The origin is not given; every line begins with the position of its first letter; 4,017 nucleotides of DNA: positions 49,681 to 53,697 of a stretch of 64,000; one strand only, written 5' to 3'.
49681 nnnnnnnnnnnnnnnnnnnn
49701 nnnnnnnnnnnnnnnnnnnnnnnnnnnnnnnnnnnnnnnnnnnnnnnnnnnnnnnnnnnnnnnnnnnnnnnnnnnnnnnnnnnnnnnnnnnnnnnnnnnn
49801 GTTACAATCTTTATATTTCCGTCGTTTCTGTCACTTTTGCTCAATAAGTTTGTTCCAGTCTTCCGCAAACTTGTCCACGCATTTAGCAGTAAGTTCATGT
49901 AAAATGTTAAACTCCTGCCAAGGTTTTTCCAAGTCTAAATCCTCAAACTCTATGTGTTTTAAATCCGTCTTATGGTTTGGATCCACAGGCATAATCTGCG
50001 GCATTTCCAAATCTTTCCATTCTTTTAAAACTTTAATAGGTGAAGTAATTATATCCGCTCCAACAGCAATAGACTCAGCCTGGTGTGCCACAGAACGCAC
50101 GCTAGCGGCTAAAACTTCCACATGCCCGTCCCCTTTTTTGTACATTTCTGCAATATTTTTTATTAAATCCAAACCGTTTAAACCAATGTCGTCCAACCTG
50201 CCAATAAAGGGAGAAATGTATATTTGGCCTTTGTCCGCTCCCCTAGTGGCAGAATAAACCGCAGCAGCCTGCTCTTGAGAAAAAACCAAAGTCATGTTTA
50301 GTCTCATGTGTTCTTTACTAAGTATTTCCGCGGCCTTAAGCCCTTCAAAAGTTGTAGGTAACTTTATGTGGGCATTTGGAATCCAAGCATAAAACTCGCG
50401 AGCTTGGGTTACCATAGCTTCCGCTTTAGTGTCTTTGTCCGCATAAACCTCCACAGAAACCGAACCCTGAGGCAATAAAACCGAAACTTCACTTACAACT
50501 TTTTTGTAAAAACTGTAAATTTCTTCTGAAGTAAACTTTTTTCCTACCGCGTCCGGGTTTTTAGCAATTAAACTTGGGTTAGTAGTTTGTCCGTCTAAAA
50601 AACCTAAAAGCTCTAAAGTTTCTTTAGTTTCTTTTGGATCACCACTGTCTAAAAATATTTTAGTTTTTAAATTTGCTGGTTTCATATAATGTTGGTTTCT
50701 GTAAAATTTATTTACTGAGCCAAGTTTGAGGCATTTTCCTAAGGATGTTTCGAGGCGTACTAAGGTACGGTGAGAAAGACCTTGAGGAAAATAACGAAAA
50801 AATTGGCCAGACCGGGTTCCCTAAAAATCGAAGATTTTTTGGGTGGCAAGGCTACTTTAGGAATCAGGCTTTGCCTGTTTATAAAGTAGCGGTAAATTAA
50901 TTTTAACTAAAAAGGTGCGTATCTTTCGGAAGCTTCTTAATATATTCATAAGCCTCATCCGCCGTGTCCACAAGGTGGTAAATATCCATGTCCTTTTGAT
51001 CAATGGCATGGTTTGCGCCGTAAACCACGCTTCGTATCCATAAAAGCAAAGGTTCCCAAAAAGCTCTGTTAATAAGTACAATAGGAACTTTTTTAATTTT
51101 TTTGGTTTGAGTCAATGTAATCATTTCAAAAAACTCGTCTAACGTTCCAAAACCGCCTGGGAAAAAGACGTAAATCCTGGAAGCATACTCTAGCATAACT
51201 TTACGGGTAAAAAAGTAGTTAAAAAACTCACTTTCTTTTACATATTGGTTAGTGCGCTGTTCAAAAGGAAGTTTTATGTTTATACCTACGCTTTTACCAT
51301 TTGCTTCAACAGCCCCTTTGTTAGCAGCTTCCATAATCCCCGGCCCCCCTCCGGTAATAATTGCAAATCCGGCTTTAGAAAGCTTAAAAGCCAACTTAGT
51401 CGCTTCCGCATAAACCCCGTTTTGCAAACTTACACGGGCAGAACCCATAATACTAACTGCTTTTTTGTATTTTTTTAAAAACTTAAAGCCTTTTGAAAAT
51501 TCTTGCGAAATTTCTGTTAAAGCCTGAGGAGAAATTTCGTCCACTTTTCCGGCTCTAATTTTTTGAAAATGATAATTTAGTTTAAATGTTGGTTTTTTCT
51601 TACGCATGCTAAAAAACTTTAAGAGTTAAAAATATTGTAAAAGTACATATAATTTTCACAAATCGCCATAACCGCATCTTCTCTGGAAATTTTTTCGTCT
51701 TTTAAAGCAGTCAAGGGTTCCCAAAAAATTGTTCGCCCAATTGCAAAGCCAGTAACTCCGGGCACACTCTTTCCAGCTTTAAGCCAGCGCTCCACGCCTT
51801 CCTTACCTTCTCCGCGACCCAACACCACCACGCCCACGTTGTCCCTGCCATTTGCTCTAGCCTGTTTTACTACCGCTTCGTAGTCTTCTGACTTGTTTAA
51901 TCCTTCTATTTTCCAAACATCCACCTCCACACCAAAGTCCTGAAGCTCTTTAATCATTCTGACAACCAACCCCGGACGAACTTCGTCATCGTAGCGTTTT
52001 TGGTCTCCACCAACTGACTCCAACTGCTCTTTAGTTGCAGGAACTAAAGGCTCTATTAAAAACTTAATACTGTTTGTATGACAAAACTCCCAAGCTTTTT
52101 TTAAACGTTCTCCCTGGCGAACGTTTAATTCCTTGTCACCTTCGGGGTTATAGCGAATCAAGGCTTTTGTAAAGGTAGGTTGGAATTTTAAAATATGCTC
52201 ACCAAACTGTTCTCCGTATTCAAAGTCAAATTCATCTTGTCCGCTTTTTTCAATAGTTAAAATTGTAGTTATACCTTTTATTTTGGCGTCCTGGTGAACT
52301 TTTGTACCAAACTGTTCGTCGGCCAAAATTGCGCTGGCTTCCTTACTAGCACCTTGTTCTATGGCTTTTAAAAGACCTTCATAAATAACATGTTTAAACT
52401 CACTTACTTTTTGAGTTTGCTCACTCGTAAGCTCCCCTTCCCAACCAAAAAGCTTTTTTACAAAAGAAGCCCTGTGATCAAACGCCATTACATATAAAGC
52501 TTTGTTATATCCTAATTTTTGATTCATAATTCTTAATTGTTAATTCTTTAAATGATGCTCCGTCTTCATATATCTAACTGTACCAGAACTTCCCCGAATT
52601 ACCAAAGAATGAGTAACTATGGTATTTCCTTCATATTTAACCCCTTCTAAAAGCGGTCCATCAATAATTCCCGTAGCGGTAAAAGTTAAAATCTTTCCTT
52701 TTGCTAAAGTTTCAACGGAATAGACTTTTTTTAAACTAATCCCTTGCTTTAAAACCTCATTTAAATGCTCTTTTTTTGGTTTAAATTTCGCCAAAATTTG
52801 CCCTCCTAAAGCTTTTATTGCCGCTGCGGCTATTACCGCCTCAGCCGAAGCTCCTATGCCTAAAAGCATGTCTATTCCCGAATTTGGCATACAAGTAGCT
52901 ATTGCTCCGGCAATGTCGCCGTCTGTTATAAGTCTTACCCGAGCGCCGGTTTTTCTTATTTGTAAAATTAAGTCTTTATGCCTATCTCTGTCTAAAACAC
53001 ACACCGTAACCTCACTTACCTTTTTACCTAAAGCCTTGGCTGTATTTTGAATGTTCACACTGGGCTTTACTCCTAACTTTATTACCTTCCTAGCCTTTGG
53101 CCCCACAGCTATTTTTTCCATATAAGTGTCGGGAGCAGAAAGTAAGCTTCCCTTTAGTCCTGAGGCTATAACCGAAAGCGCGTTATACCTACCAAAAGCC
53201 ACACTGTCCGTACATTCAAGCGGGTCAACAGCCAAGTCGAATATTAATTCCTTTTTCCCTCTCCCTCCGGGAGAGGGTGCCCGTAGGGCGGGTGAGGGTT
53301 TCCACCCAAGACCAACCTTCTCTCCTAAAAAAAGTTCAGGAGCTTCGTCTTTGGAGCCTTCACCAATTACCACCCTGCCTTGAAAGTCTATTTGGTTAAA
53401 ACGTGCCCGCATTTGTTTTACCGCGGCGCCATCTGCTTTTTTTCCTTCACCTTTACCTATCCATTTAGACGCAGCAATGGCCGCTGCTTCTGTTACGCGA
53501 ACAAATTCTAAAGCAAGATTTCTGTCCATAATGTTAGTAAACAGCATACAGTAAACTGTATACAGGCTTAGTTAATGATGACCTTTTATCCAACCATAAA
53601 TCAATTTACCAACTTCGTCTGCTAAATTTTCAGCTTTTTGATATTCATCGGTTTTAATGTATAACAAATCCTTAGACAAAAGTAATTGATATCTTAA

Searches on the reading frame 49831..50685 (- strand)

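Call 40: search_protein_families(library=pfam, proteins=[window:49831-50685:-], max_evalue=0.00001)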
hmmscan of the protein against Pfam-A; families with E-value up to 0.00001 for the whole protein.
window:49831-50685:- (284 aa): 1 family
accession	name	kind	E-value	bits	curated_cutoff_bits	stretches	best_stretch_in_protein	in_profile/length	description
PF00923.25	TAL_FSA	-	2.9e-50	171.7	27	1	10-282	1-283/285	Transaldolase/Fructose-6-phosphate aldolase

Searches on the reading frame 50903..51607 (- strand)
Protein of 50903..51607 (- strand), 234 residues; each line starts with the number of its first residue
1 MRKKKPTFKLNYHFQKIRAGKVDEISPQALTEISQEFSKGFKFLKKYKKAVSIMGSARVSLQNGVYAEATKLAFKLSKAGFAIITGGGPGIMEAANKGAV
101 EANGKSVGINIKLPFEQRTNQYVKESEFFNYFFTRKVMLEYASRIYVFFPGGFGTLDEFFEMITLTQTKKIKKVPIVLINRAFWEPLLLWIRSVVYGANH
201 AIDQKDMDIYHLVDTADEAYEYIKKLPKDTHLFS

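Call 40: search_protein_families(library=pfam, proteins=[window:50903-51607:-], max_evalue=0.00001)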
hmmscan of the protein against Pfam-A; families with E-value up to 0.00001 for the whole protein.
window:50903-51607:- (234 aa): 3 families
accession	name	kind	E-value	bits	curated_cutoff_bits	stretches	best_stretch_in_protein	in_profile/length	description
PF03641.19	Lysine_decarbox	-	2.1e-32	112.5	27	1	92-222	1-130/131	Possible lysine decarboxylase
PF18306.6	LDcluster4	-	5.8e-15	55.6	26.3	1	49-171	2-120/151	SLOG cluster4 family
PF02481.21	DNA_processg_A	-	2.2e-06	27.4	29.6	1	37-109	32-103/212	DNA recombination-mediator protein A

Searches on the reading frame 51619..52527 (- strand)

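Call 40: search_protein_families(library=pfam, proteins=[window:51619-52527:-], max_evalue=0.00001)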
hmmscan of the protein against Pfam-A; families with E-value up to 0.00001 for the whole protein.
window:51619-52527:- (302 aa): 2 families
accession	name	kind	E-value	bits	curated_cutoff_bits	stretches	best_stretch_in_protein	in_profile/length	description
PF09863.15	DUF2090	-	5.4e-33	114.8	27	1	9-298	35-304/310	Uncharacterized protein conserved in bacteria (DUF2090)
PF01791.15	DeoC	-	1.1e-07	32.1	23.8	1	43-268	19-227/229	DeoC/LacD family aldolase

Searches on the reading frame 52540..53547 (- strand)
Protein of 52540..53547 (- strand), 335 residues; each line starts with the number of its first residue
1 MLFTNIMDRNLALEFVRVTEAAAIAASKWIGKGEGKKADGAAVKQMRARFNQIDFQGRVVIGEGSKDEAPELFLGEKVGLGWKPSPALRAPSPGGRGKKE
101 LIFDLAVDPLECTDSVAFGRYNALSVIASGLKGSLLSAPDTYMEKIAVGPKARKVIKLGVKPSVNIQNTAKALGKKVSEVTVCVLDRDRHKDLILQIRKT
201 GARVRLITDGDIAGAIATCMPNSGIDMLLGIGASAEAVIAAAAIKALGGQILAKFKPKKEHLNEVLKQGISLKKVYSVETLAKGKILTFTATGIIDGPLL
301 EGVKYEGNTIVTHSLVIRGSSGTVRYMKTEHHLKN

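Call 40: search_protein_families(library=pfam, proteins=[window:52540-53547:-], max_evalue=0.00001)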
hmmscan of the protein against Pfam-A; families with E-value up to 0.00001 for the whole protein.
window:52540-53547:- (335 aa): 1 family
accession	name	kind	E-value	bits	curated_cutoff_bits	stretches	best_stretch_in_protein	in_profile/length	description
PF03320.18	FBPase_glpX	-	4.6e-117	390.8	27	1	9-331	1-307/307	Bacterial fructose-1,6-bisphosphatase, glpX-encoded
